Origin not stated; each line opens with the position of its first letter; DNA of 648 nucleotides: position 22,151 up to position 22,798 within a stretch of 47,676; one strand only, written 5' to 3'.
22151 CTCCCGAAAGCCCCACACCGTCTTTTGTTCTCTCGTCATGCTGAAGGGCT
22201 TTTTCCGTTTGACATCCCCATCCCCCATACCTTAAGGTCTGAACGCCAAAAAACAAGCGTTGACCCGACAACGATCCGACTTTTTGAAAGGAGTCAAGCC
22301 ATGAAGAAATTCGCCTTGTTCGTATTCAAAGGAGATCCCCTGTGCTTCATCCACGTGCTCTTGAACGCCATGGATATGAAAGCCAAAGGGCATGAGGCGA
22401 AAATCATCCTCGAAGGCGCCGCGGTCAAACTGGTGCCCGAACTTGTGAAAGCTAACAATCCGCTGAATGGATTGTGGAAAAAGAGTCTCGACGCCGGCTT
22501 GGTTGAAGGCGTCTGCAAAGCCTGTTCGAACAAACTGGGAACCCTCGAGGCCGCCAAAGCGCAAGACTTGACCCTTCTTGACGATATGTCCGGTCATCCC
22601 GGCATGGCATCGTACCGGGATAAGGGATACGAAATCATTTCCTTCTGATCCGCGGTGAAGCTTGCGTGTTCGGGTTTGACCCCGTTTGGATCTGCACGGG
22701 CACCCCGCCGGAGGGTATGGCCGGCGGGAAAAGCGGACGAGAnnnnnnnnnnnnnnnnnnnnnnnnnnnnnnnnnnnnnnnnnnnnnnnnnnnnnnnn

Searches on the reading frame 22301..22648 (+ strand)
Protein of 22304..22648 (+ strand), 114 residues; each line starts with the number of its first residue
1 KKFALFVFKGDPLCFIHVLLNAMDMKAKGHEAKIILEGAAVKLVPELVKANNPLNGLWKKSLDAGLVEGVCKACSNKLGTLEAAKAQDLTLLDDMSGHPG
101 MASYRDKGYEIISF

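Call 5: search_protein_families(library=pfam, proteins=[window:22304-22648:+], max_evalue=0.01)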
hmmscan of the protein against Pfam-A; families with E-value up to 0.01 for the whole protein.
window:22304-22648:+ (114 aa): 1 family
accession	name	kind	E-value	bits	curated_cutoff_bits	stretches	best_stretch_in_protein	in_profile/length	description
PF02635.20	DsrE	-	0.0039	17.8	22.7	1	25-114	27-116/116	DsrE/DsrF-like family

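Call 6: search_protein_families(library=ncbifam, proteins=[window:22304-22648:+], max_evalue=0.01)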
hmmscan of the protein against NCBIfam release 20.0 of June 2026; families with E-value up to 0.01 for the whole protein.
window:22304-22648:+ (114 aa): 0 families

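Call 33: find_homologous_proteins(query=window:22301-22645:+, max_evalue=0.00001)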
Query window:22301-22645:+ (115 aa): 1514 proteins with E <= 0.00001 among 1517 candidates; the best 120 are listed.
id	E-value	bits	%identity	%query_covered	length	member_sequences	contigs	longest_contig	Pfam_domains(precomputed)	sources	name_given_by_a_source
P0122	6.7e-62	225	86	100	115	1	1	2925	-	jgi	-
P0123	9.9e-62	224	89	100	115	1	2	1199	-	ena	-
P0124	1.9e-61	223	87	100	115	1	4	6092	-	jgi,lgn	jgi:hypothetical protein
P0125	3.6e-61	222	86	100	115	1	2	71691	-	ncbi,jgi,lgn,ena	-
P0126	5.1e-61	222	86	100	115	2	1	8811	-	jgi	-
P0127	5.6e-61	222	85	100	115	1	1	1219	-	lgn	-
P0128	7.1e-61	221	86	100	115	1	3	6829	-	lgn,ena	-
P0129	7.1e-61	221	84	100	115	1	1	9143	-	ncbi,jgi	jgi:hypothetical protein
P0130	8.1e-61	221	85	100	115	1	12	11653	-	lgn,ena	-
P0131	1.4e-60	220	86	100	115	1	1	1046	-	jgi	-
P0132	1.4e-60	220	84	100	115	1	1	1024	-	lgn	-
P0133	1.9e-60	220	85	100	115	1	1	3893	-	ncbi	-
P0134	1.9e-60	220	85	100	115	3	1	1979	-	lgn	-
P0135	2.0e-60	220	84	100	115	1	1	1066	-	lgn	-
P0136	2.5e-60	219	84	100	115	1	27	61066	-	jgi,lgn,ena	jgi:hypothetical protein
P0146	9.6e-60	218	83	100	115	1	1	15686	-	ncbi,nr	ncbi:MAG: cytoplasmic protein [Geobacteraceae bacterium]|nr:cytoplasmic protein [Geobacteraceae bact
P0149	1.3e-59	217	83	100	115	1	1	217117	-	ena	-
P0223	9.8e-58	211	83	100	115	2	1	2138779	-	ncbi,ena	-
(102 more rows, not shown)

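Call 34: find_encoding_contigs(protein=P0125, flank=6000, max_places=1)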
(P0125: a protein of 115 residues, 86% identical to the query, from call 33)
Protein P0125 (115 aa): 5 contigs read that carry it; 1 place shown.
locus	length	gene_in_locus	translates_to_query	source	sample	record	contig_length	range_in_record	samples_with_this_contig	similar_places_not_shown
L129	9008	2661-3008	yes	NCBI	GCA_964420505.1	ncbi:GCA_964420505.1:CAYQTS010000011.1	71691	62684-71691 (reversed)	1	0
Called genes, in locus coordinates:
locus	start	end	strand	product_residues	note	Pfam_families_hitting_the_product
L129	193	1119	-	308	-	-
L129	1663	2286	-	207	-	PF04862:DUF642 (faint), PF07589:PEP_exosort_dom (weak)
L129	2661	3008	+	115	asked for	-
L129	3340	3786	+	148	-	PF08327:AHSA1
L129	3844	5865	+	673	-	-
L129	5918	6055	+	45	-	-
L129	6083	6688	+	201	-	PF04542:Sigma70_r2, PF08281:Sigma70_r4_2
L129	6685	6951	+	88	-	PF13490:zf-HC2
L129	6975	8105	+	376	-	PF00070:Pyr_redox (faint), PF07992:Pyr_redox_2, PF13738:Pyr_redox_3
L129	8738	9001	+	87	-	-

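Call 35: find_encoding_contigs(protein=P0149, flank=6000, max_places=1)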
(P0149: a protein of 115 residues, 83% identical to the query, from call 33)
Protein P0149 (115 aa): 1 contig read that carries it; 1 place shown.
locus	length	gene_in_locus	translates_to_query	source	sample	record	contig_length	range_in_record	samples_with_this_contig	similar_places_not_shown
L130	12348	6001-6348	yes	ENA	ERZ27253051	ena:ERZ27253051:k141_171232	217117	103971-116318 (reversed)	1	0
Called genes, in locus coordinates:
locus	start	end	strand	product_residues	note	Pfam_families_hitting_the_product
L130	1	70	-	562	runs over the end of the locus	PF12729:4HB_MCP_1, PF00672:HAMP, PF00015:MCPsignal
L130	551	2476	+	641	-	PF20968:MASE8 (weak), PF00512:HisKA, PF02518:HATPase_c, PF00072:Response_reg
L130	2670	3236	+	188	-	PF06172:Cupin_5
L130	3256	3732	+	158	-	PF07883:Cupin_2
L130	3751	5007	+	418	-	PF00037:Fer4 (weak), PF12837:Fer4_6 (weak), PF13237:Fer4_10, PF14697:Fer4_21, PF12838:Fer4_7 (weak), PF13187:Fer4_9 (weak), PF25160:LdpA_Fe-S-bd (weak), PF00037:Fer4 (weak), +1 more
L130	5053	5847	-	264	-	PF01557:FAA_hydrolase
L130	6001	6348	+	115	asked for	-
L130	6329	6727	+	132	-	-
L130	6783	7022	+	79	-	-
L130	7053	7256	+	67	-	-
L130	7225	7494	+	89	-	PF06769:YoeB_toxin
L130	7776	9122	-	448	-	PF01235:Na_Ala_symp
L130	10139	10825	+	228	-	PF03692:CxxCxxCC (weak)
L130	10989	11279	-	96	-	PF05016:ParE_toxin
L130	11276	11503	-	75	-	PF09720:Unstab_antitox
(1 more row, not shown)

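Call 36: find_encoding_contigs(protein=P0223, flank=6000, max_places=1)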
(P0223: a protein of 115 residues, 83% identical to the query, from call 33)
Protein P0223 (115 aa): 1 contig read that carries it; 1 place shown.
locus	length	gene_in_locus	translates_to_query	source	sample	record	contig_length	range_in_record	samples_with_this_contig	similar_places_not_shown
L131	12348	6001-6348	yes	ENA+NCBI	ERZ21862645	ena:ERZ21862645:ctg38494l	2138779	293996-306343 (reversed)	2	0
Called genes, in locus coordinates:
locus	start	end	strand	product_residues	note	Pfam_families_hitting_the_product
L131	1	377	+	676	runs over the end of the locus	PF00989:PAS, PF08448:PAS_4, PF13188:PAS_8 (weak), PF13426:PAS_9, PF08447:PAS_3, PF00512:HisKA (weak), PF02518:HATPase_c, PF00072:Response_reg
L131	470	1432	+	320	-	PF00561:Abhydrolase_1, PF12697:Abhydrolase_6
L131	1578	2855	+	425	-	PF04055:Radical_SAM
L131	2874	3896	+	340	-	PF13593:SBF_like, PF01758:SBF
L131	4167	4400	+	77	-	-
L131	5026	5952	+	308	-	PF00753:Lactamase_B, PF23023:Anti-Pycsar_Apyc1 (weak)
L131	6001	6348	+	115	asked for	-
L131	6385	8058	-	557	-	PF13884:Peptidase_S74 (weak)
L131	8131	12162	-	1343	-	PF24606:CEMIP_beta-hel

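Call 37: find_encoding_contigs(protein=P0146, flank=6000, max_places=1)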
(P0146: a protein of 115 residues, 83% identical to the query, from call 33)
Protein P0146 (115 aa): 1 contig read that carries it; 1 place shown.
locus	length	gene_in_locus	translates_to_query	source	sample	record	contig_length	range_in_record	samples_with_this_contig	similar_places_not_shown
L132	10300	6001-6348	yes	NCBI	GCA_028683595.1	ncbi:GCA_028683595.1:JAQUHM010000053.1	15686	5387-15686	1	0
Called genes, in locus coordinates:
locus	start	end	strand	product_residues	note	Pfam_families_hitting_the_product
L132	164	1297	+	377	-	-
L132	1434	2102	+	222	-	-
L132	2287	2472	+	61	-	-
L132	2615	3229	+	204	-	PF01810:LysE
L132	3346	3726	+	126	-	PF07883:Cupin_2 (weak)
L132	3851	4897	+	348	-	PF00077:RVP (faint), PF13975:gag-asp_proteas (weak), PF13650:Asp_protease_2 (weak), PF13975:gag-asp_proteas (weak)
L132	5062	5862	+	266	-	PF12697:Abhydrolase_6 (weak), PF00561:Abhydrolase_1 (weak), PF12146:Hydrolase_4 (faint)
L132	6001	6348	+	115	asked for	-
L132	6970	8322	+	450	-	PF13529:Peptidase_C39_2 (faint)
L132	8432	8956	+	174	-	-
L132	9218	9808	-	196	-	PF07589:PEP_exosort_dom (weak)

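Call 82: find_encoding_contigs(protein=P0124, flank=6000, max_places=2)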
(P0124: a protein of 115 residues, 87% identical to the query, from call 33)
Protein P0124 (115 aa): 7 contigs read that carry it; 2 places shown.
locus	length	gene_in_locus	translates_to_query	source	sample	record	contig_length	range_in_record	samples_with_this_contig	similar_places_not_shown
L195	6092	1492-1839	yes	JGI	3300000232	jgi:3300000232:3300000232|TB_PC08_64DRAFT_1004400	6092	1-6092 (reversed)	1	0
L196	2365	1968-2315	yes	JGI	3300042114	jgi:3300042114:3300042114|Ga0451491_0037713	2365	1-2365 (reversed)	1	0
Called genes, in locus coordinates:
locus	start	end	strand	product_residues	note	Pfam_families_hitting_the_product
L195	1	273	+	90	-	?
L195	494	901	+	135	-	PF13470:PIN_3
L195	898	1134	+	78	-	PF05534:HicB (weak), PF19807:DUF6290 (weak)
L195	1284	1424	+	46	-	-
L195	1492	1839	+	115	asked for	-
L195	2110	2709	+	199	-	-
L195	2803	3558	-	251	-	PF00731:AIRC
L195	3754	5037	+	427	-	PF00330:Aconitase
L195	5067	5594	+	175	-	PF00694:Aconitase_C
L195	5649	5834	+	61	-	PF02416:TatA_B_E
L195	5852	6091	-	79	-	?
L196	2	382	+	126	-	?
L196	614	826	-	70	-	-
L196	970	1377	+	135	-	PF13470:PIN_3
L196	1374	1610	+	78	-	PF05534:HicB (weak), PF19807:DUF6290 (weak)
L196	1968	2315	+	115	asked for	-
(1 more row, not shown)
